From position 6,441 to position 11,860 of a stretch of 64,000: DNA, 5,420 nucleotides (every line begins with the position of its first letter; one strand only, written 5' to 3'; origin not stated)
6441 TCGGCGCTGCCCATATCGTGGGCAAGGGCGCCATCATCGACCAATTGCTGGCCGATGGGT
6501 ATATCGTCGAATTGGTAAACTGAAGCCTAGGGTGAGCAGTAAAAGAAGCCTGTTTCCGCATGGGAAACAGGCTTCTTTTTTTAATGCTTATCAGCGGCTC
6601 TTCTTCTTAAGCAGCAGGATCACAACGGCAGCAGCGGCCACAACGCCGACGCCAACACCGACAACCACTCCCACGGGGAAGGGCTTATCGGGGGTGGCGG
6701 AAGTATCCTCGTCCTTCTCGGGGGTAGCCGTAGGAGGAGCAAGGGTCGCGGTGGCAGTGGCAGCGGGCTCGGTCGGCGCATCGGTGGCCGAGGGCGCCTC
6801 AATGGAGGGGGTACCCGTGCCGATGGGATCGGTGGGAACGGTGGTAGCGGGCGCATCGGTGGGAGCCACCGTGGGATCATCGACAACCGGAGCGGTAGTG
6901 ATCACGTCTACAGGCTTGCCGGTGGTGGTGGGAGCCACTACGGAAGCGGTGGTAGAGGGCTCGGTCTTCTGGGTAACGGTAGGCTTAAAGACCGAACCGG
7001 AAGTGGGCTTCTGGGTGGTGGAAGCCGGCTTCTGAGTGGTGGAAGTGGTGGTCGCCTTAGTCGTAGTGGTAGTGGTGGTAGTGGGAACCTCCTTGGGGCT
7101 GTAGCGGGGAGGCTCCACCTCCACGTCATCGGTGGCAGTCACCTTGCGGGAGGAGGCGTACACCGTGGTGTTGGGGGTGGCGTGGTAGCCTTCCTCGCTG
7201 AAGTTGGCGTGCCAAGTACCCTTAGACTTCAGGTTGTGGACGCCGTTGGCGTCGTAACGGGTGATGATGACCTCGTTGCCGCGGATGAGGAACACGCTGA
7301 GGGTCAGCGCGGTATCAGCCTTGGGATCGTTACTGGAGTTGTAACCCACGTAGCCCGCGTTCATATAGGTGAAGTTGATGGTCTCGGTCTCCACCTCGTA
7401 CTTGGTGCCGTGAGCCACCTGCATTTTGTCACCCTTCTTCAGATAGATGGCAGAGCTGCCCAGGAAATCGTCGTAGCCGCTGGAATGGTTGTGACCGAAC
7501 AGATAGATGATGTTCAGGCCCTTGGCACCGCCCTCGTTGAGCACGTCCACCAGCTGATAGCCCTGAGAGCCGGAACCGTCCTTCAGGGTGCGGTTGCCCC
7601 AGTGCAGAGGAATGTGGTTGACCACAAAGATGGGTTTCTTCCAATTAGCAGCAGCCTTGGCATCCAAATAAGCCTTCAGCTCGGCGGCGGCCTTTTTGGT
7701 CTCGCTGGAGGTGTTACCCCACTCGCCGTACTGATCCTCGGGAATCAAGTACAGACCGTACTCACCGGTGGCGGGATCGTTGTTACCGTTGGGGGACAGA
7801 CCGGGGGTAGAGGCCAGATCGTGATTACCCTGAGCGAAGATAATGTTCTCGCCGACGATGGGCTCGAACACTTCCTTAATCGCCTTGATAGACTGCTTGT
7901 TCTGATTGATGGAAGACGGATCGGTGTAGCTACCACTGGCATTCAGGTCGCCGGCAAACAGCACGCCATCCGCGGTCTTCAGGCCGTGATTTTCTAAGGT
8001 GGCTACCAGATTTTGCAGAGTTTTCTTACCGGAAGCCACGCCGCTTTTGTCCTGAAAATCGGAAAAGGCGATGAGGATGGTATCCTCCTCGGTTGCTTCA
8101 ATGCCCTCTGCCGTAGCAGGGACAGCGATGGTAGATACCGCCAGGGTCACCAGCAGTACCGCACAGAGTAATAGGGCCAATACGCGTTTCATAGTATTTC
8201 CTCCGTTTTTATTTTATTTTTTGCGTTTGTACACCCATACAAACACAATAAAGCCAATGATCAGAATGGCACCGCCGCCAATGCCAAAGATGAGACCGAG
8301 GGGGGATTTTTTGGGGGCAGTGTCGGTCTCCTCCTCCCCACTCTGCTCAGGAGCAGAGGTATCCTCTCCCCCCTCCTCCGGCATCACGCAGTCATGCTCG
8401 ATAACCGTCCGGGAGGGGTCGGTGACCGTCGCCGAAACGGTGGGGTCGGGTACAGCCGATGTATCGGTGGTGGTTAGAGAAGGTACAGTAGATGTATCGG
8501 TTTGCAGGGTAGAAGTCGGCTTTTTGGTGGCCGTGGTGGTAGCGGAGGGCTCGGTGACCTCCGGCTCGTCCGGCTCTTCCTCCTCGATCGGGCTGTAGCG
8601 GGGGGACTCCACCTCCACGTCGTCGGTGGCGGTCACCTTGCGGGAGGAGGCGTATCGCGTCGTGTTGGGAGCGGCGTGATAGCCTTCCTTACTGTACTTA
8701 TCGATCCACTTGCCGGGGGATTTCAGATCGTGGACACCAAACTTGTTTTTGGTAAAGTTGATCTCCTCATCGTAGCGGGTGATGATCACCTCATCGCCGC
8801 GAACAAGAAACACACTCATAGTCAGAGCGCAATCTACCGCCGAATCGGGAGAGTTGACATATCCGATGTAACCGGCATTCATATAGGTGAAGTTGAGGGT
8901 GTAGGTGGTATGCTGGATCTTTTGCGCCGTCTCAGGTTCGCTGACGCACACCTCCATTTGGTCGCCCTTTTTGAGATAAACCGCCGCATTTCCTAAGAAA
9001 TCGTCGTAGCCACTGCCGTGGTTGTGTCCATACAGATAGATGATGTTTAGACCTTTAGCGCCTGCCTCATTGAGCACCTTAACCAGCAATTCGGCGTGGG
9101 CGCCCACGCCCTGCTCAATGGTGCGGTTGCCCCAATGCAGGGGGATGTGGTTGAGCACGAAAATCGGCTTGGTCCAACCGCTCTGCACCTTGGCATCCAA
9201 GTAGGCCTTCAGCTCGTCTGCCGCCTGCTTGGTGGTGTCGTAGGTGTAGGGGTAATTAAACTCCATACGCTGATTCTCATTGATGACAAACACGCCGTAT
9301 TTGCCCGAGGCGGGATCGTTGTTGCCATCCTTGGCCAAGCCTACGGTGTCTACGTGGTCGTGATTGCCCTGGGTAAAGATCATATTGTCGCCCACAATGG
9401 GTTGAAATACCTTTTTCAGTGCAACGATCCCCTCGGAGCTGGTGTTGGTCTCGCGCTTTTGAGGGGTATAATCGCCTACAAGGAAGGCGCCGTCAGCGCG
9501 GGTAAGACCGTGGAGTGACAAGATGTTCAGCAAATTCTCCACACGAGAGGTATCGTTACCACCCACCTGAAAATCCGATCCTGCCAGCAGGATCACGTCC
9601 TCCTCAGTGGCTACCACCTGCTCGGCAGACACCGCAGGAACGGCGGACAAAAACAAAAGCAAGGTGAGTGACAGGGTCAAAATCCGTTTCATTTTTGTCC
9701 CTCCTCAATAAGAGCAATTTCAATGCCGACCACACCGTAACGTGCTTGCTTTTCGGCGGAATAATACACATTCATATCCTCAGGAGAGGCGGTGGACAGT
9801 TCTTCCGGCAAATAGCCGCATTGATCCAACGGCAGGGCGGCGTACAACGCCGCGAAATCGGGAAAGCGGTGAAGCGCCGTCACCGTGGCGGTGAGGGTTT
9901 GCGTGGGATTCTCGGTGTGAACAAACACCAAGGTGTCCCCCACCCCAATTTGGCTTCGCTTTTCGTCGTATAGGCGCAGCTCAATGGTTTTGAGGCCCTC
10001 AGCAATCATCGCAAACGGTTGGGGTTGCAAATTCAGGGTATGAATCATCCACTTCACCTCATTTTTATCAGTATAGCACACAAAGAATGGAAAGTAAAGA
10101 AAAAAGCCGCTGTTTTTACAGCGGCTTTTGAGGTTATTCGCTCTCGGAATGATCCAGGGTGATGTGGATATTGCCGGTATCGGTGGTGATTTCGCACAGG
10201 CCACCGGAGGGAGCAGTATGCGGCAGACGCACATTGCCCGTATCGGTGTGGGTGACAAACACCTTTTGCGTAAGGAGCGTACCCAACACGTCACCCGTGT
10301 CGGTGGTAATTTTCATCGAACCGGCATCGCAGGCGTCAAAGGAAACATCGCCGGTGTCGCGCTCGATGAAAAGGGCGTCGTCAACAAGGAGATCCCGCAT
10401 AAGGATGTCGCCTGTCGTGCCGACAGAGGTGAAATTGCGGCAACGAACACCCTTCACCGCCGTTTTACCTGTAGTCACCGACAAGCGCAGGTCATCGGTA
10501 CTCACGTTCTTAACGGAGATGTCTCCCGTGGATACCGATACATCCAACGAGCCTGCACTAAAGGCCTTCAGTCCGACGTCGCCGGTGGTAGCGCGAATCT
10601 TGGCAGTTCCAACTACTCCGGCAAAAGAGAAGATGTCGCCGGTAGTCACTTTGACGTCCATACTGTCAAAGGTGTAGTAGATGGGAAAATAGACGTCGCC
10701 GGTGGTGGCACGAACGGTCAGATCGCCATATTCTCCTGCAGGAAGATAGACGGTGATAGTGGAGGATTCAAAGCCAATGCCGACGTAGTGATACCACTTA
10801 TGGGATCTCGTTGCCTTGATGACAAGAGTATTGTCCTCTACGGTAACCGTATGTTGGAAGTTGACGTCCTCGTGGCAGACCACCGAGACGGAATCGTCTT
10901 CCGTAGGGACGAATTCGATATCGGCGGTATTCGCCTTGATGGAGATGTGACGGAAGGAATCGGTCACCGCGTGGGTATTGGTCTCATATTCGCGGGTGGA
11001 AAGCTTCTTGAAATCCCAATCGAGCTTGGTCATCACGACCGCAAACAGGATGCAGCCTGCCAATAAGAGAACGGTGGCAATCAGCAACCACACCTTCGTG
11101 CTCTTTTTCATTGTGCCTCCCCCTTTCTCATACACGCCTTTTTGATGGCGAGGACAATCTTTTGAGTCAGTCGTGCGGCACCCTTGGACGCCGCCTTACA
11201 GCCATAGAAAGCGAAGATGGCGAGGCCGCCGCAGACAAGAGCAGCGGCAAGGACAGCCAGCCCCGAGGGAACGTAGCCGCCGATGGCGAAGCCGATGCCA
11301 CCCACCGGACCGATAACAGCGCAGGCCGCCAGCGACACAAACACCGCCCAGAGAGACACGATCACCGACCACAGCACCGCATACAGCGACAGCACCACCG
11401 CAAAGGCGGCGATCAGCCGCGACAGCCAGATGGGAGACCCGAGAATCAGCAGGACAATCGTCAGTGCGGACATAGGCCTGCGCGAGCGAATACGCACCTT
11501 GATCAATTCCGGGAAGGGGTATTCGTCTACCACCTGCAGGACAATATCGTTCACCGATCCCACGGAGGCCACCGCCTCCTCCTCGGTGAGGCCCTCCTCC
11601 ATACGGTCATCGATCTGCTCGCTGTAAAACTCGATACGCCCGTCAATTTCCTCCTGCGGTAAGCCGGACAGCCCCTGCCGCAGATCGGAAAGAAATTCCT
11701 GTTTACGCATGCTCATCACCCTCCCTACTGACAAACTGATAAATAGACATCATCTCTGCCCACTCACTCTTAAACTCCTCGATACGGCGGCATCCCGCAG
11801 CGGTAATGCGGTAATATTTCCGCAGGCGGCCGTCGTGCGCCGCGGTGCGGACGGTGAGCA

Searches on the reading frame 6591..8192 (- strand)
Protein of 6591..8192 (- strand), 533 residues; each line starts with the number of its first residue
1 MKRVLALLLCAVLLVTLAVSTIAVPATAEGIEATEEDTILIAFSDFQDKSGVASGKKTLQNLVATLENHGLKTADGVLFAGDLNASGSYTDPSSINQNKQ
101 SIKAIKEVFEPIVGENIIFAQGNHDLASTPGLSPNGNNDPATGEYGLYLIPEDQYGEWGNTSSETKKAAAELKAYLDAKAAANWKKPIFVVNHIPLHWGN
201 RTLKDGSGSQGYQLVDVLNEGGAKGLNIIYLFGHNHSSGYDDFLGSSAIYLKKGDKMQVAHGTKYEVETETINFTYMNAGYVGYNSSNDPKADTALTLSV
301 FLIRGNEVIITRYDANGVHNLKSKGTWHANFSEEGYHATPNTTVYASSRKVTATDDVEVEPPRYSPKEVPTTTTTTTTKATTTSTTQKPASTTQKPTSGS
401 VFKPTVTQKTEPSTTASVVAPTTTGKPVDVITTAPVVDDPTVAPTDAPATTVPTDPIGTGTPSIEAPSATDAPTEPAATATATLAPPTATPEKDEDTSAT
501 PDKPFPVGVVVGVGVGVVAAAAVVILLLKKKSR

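Call 26: find_encoding_contigs(protein=window:6591-8192:-, flank=10000, max_places=10)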
Protein window:6591-8192:- (533 aa): 13 contigs read that carry it; 6 places shown.
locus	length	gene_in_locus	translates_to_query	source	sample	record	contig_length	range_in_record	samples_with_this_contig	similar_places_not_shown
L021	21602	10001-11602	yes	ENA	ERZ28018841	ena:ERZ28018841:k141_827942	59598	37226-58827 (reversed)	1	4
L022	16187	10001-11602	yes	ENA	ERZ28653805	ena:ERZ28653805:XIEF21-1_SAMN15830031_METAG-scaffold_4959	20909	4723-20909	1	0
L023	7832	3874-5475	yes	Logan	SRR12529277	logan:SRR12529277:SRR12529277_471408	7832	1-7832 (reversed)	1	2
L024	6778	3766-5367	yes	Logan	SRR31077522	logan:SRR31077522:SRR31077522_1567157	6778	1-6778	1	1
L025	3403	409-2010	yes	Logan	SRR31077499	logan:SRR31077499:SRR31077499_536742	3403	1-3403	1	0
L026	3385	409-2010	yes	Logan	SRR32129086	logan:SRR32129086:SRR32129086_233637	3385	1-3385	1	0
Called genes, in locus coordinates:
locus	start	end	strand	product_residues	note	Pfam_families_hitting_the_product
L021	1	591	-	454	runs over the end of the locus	?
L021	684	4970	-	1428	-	PF17802:SpaA (weak), PF05738:Cna_B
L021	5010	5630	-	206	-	PF10502:Peptidase_S26, PF00717:Peptidase_S24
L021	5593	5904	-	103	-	-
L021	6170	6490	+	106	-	PF03551:PadR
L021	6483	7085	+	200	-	PF22564:HAAS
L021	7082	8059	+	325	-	PF10988:DUF2807 (faint), PF13349:DUF4097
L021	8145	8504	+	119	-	PF04266:ASCH (weak)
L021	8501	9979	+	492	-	-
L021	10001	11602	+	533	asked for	PF00149:Metallophos (faint)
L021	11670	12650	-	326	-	PF01963:TraB_PrgY_gumN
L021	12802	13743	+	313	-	PF00535:Glycos_transf_2, PF10111:Glyco_tranf_2_2 (weak), PF13641:Glyco_tranf_2_3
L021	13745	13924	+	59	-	PF20076:DUF6472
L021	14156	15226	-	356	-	PF01381:HTH_3, PF12844:HTH_19, PF13560:HTH_31 (weak), PF13428:TPR_14 (faint)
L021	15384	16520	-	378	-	PF03462:PCRF, PF00472:RF-1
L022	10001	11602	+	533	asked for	PF00149:Metallophos (faint)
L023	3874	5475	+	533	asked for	PF00149:Metallophos (faint)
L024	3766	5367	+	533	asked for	PF00149:Metallophos (faint)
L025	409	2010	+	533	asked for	PF00149:Metallophos (faint)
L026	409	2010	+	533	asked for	PF00149:Metallophos (faint)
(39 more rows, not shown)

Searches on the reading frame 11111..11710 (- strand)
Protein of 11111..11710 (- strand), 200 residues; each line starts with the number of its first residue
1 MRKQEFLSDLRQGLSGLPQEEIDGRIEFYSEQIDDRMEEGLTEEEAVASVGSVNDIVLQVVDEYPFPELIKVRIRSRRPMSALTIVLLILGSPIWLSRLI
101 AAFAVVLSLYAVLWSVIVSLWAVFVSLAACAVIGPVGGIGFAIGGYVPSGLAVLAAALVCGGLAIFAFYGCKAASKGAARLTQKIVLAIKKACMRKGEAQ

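Call 46: list_cluster_members(proteins=[window:11111-11710:-, window:13223-15706:+, window:22370-22948:-, window:28664-31483:-, window:33975-34949:-, window:49800-51080:-, window:51222-52043:+, L006:5761-8913:+, L016:8691-9971:+, L015:15346-16167:+])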
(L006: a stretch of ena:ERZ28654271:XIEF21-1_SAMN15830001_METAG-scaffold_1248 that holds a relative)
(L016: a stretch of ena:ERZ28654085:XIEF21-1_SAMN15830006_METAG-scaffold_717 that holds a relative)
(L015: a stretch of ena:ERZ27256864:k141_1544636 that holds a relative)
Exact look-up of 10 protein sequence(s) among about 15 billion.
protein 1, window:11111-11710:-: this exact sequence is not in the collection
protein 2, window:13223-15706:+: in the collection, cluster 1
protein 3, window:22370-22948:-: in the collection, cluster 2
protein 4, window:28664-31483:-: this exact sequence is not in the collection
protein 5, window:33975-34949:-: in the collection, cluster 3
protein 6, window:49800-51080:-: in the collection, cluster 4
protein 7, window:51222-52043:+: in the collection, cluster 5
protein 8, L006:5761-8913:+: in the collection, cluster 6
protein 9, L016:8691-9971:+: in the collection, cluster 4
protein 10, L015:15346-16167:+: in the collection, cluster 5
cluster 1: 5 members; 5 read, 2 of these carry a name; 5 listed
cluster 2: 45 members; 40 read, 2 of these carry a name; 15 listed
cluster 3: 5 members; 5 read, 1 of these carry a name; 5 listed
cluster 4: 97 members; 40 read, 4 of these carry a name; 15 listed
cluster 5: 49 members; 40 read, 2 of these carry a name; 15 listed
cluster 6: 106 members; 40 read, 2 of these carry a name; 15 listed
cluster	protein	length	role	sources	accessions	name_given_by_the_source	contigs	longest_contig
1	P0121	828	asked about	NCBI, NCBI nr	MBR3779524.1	MAG: hypothetical protein IKL13_07410 [Clostridia bacterium] | hypothetical protein [Clostridia bacterium]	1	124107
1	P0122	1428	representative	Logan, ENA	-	-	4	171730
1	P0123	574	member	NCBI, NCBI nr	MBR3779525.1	MAG: Cna B-type domain-containing protein [Clostridia bacterium] | Cna B-type domain-containing protein [Clostridia bacterium]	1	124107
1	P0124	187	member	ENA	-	-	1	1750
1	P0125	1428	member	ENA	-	-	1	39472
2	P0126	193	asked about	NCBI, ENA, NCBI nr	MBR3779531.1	MAG: zf-HC2 domain-containing protein [Clostridia bacterium] | zf-HC2 domain-containing protein [Clostridia bacterium]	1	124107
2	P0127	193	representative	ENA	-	-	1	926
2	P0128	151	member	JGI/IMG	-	hypothetical protein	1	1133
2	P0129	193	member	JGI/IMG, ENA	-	-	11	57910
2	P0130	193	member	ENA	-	-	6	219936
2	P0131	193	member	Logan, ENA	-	-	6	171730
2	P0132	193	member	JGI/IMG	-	-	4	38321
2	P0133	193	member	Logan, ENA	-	-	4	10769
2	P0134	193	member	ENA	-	-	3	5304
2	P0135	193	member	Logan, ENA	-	-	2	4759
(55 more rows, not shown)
